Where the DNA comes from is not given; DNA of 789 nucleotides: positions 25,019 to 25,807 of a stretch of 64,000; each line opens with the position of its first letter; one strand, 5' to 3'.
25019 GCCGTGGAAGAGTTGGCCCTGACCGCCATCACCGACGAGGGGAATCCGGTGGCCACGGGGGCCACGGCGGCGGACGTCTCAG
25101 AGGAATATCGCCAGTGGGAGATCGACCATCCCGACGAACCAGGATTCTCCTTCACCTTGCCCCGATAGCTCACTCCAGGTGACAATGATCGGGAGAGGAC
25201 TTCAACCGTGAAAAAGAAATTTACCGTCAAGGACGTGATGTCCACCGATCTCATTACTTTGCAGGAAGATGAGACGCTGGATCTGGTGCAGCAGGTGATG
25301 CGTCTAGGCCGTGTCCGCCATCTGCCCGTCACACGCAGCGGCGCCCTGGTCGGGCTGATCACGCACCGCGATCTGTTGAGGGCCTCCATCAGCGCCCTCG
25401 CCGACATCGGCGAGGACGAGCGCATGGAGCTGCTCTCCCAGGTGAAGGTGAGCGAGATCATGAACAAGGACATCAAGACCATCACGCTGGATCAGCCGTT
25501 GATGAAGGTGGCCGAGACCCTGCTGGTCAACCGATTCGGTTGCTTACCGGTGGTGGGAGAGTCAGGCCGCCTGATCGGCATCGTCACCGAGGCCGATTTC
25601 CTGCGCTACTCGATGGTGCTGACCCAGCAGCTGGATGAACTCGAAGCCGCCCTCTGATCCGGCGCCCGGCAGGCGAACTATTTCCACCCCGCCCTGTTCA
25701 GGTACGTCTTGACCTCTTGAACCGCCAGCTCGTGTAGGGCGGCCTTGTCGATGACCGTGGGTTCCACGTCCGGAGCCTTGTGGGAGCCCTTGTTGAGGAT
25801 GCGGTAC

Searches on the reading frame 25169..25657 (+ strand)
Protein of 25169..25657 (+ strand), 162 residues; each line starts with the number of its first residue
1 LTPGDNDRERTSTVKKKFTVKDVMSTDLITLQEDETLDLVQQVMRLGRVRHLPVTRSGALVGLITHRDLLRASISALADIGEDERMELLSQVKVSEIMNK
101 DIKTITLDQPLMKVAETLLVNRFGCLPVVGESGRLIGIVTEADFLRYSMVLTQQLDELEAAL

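Call 16: search_protein_families(library=pfam, proteins=[window:25169-25657:+], max_evalue=0.001)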
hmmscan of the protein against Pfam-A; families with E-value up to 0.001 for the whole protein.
window:25169-25657:+ (162 aa): 1 family
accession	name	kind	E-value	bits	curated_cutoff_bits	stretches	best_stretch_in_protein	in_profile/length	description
PF00571.33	CBS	-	2.1e-29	102.1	24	2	94-148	1-55/57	CBS domain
